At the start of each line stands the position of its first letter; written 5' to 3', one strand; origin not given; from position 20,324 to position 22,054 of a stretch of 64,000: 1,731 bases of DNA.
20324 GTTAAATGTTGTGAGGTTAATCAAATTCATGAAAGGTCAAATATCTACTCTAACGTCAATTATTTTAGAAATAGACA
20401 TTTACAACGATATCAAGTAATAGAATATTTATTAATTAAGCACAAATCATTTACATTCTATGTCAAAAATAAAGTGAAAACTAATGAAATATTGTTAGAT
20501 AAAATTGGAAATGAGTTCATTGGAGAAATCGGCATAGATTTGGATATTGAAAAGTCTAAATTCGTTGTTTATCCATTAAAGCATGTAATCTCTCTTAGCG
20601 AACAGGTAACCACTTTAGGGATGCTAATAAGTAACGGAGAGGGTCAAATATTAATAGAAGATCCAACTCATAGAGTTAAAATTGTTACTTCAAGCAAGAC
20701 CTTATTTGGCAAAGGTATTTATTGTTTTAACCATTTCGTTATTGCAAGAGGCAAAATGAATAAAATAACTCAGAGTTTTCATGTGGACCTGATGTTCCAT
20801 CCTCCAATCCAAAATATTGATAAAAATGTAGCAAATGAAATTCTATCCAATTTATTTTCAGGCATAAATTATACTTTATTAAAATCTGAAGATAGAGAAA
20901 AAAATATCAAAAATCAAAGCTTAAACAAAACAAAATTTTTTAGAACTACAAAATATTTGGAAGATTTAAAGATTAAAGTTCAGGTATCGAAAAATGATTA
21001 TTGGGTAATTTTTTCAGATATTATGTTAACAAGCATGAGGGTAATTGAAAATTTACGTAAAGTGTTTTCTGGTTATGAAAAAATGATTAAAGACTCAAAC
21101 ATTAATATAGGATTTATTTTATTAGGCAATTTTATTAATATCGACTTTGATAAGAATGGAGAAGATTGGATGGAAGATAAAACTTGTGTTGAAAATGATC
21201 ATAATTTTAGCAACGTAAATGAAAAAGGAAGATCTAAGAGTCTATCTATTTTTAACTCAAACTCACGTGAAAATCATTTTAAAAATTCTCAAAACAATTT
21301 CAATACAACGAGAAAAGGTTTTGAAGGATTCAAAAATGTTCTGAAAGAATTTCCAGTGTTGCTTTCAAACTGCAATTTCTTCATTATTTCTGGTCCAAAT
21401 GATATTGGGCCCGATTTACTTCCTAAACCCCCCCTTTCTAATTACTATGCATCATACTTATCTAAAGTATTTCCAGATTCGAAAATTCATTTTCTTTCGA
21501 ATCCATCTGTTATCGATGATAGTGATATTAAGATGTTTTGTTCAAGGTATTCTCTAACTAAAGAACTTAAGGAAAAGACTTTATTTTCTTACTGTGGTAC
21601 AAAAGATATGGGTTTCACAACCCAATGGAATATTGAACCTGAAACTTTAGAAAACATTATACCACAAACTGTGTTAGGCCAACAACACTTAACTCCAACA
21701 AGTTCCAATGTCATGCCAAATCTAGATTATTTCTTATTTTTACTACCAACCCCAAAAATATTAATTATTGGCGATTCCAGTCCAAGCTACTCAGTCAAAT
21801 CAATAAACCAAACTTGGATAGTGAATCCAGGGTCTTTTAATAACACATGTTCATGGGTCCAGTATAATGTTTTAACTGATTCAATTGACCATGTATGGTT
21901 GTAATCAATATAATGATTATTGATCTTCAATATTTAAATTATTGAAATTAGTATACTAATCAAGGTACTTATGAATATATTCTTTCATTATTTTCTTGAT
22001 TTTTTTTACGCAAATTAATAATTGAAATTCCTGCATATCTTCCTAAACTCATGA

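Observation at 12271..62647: Recurring GC-rich boxes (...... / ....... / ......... and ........) at fixed short distance upstream of start codons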

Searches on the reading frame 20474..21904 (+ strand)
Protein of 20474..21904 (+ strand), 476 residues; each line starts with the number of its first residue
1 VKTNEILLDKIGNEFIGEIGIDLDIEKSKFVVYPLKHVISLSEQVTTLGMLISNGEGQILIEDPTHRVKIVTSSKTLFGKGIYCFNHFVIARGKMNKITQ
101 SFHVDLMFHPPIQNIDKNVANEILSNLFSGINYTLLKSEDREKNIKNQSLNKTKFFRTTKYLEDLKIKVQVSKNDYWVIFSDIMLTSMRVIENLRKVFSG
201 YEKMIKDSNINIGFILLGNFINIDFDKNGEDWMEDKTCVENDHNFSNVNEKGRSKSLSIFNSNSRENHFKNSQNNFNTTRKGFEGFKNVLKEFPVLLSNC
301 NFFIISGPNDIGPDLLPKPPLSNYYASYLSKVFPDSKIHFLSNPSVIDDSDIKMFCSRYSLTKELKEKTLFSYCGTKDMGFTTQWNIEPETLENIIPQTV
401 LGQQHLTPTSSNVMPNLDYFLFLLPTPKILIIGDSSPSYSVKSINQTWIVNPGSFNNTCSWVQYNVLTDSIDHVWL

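Call 8: search_protein_families(library=pfam, proteins=[window:20474-21904:+])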
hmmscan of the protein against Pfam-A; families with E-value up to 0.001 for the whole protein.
window:20474-21904:+ (476 aa): 1 family
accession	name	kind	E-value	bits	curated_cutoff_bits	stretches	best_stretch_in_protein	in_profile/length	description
PF04042.21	DNA_pol_E_B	-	3.7e-19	69.4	29.1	1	178-439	2-208/210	DNA polymerase alpha/epsilon subunit B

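Call 10: find_homologous_proteins(query=window:20474-21904:+, max_evalue=1e-20)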
Query window:20474-21904:+ (476 aa): 11 proteins with E <= 1e-20 among 4290 candidates.
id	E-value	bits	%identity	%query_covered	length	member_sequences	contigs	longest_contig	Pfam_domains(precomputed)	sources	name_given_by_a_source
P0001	0.0e+0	1044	97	100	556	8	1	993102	PF04042.22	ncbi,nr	ncbi:DNA polymerase alpha/epsilon subunit B [Cryptosporidium tyzzeri]|nr:DNA polymerase alpha/epsilo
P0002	2.0e-291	984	90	100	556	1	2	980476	PF04042.22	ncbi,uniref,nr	ncbi:DNA polymerase alpha/epsilon subunit B family protein [Cryptosporidium meleagridis]|uniref:DNA 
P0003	4.4e-228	776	73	100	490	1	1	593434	PF04042.22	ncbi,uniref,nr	ncbi:DNA polymerase epsilon subunit [Cryptosporidium sp. chipmunk genotype I]|uniref:DNA polymerase 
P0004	6.9e-209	712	70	100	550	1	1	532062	PF04042.22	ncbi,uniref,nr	ncbi:DNA polymerase epsilon subunit [Cryptosporidium ubiquitum]|uniref:DNA polymerase II subunit 2 n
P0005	8.3e-183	626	61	100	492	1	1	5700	PF04042.22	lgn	-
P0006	8.7e-181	620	61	100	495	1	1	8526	PF04042.22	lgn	-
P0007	2.7e-158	545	57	100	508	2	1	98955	PF04042.22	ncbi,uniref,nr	ncbi:DNA polymerase epsilon subunit [Cryptosporidium canis]|uniref:DNA polymerase II subunit 2 n=1 T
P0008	1.1e-123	431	45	100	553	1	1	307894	PF04042.22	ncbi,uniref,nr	ncbi:DNA polymerase epsilon subunit [Cryptosporidium ryanae]|uniref:DNA polymerase epsilon subunit n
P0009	6.4e-123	429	45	99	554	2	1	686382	PF04042.22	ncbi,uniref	ncbi:DNA polymerase epsilon subunit [Cryptosporidium xiaoi]|uniref:DNA polymerase II subunit 2 n=1 T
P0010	5.6e-111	390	46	95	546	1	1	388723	PF04042.22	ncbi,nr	ncbi:DNA polymerase epsilon subunit [Cryptosporidium felis]|nr:DNA polymerase epsilon subunit [Crypt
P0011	3.8e-85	304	37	95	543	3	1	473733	PF04042.22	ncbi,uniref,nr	ncbi:DNA polymerase epsilon subunit B family protein [Cryptosporidium andersoni]|uniref:DNA polymera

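Call 34: find_encoding_contigs(protein=P0002, flank=10000, max_places=1)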
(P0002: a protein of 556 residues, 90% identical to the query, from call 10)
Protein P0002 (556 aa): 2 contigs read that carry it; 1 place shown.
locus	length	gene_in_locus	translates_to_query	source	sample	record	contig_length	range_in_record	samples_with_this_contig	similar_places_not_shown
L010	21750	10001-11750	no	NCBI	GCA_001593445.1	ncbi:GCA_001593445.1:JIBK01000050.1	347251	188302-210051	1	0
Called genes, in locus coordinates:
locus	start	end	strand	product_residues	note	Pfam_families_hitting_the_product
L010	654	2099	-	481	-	PF00849:PseudoU_synth_2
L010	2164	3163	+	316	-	PF01205:Impact_N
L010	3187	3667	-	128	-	PF03966:Trm112p (weak)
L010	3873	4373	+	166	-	-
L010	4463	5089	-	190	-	-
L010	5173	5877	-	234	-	-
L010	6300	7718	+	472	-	PF00557:Peptidase_M24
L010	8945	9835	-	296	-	-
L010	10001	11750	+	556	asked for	PF04042:DNA_pol_E_B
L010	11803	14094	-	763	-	PF00732:GMC_oxred_N (weak), PF07992:Pyr_redox_2 (weak), PF05199:GMC_oxred_C (faint)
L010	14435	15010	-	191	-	-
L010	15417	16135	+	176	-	-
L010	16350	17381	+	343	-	-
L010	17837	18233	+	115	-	-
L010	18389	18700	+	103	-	PF00462:Glutaredoxin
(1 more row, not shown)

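Call 37: find_encoding_contigs(protein=P0004, flank=10000, max_places=1)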
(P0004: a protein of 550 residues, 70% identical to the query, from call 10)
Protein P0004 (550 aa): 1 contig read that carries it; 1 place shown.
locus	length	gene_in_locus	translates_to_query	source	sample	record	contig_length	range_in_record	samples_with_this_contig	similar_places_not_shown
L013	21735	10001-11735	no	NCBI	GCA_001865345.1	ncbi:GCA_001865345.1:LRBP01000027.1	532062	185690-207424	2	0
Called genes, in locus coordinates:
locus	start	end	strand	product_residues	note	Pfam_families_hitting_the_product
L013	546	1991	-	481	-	PF00849:PseudoU_synth_2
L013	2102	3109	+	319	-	PF05773:RWD (weak), PF01205:Impact_N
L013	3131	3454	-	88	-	-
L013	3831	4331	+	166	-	-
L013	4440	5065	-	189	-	-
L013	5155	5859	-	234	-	-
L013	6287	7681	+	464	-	PF00557:Peptidase_M24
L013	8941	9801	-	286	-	-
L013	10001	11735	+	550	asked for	PF04042:DNA_pol_E_B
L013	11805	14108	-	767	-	PF00732:GMC_oxred_N (weak), PF01266:DAO (weak), PF07992:Pyr_redox_2 (weak), PF13450:NAD_binding_8 (faint), PF05199:GMC_oxred_C (weak)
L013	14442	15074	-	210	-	-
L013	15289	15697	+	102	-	-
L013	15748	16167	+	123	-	-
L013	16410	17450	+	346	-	-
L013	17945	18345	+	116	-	-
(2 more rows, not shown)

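Call 40: find_encoding_contigs(protein=P0010, flank=10000, max_places=1)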
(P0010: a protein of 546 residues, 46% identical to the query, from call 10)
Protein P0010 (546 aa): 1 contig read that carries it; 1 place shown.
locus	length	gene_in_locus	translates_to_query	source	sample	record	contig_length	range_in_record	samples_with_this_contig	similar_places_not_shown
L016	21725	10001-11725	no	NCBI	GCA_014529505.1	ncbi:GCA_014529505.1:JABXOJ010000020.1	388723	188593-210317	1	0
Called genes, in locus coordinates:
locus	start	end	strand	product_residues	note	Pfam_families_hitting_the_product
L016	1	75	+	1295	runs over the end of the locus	PF16209:PhoLip_ATPase_N, PF00702:Hydrolase (faint), PF13246:Cation_ATPase, PF16212:PhoLip_ATPase_C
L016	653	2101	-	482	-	PF00849:PseudoU_synth_2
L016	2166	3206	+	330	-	PF01205:Impact_N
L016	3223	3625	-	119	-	-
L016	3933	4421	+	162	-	-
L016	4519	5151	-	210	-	-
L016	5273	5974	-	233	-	-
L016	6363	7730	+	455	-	PF00557:Peptidase_M24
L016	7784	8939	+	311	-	-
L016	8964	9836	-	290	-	-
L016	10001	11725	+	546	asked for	PF04042:DNA_pol_E_B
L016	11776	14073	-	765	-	PF00732:GMC_oxred_N (faint), PF01266:DAO (weak), PF13450:NAD_binding_8 (faint), PF05199:GMC_oxred_C (weak)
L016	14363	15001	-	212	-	-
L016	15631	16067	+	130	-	-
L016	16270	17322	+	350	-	-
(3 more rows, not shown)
